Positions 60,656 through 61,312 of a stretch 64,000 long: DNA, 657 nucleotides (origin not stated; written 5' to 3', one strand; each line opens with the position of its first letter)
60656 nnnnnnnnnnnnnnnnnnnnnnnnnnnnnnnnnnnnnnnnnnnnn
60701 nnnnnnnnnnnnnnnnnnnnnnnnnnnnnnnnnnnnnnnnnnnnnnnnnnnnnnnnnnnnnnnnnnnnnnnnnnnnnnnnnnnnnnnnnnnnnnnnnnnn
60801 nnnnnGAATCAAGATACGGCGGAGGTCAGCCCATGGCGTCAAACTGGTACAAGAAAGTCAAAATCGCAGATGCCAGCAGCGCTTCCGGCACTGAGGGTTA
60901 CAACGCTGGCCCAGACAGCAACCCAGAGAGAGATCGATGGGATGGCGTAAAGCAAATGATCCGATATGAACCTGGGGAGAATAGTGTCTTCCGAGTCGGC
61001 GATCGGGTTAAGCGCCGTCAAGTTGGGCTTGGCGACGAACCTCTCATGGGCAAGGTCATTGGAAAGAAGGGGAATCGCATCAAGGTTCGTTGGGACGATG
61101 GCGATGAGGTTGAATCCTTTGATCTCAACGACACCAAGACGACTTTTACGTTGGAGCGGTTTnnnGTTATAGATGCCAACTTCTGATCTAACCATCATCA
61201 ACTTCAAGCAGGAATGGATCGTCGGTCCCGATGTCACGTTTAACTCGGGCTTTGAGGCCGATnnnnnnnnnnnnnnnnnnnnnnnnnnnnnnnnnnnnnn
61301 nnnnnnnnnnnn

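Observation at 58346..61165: CCA-adding/poly(A)-polymerase-family enzyme with large extra N- and C-terminal domains and a preceding K/R-rich micro-ORF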

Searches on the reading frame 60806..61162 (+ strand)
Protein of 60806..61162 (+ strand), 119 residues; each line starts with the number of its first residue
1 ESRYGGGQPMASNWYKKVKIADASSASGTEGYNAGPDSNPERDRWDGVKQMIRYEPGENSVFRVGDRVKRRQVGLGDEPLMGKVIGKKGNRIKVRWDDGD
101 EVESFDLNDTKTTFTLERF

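Call 12: search_protein_families(library=pfam, proteins=[window:60806-61162:+], max_evalue=1)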
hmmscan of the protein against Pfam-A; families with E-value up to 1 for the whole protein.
window:60806-61162:+ (119 aa): 2 families
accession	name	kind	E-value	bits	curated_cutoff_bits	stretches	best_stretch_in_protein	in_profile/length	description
PF00013.35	KH_1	-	0.22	11.7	21.5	1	80-93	10-23/66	KH domain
PF13083.13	KH_KhpA-B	-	0.26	11.7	32.1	1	78-92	37-51/73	KhpA/KhpB, KH domain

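Call 32: search_solved_structures(query=A2, max_evalue=10)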
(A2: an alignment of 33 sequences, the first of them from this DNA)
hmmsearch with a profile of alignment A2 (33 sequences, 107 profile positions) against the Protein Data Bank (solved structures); distinct sequences matched with E-value up to 10: 16.
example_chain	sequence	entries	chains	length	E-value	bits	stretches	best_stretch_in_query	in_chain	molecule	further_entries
9bh5_Co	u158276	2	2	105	0.04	17.4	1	31-93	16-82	Large ribosomal subunit protein eL42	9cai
5it7_oo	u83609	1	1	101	0.22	15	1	27-82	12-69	60S ribosomal protein L44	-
6uz7_Bo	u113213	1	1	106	0.25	14.9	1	27-82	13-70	60S ribosomal protein L44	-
9l8y_A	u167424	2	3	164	0.29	14.7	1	41-81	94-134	E3 ubiquitin-protein ligase HERC2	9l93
4v7h_BZ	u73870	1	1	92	0.31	14.6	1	27-82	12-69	60S ribosomal protein L42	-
3j0l_F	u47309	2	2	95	0.34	14.4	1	27-82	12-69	Ribosomal protein L36a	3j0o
6woo_o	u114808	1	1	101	0.35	14.4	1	27-82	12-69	eL42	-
6t4q_Lo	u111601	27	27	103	0.37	14.3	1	27-82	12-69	60S ribosomal protein L42-A | Large ribosomal subunit protein eL42A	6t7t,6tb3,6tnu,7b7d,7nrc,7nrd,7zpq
4u3m_Q2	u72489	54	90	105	0.38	14.3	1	28-82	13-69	60S ribosomal protein L42-A | 60S ribosomal protein L42 | 60S ribosomal protein L42-B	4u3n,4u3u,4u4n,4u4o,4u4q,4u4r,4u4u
7pzy_AP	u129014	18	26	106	0.39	14.3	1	27-82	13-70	Ribosomal 60S subunit protein L42A | 60S ribosomal protein L42-B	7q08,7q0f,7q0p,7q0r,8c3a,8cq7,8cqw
3j6x_82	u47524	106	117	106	0.42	14.1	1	28-82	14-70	60S ribosomal protein L42 | 60S ribosomal protein rpL42 (L44e) | 60S ribosomal protein L42-A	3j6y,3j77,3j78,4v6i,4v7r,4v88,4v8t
1rws_A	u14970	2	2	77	0.54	13.8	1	36-86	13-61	hypothetical protein PF1061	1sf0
7uwz_A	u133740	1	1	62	0.65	13.5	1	66-96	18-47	De novo designed small beta-barrel protein 33_bp_sh3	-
5lda_B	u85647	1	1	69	0.67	13.5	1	38-86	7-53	SAMP2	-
9l94_K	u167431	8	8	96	1.1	12.8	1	39-92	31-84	Large ribosomal subunit protein eL21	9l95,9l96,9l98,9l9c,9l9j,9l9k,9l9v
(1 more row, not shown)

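Call 36: predict_structure(alignment_id=A2)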
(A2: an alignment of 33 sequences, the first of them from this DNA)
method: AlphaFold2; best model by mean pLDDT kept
length: 110 residues; sequences in the alignment: 33
mean_pLDDT: 70.9   pTM: 0.50
mean pLDDT of the five models: 70.9, 70.0, 69.7, 69.3, 69.3
residues with pLDDT >= 90: 23; 70-90: 36; 50-70: 32; < 50: 19
segments of 3 or more residues with pLDDT < 50: 1-3, 12-26
pLDDT, mean of each block of 10 residues (from residue 1): 49 47 49 57 57 84 79 92 91 90 84
secondary structure, 60 per line:
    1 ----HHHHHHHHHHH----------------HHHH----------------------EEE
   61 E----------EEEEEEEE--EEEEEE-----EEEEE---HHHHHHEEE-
elements in order: H5-15 H32-35 E58-61 E72-79 E82-87 E93-97 H101-106 E107-109
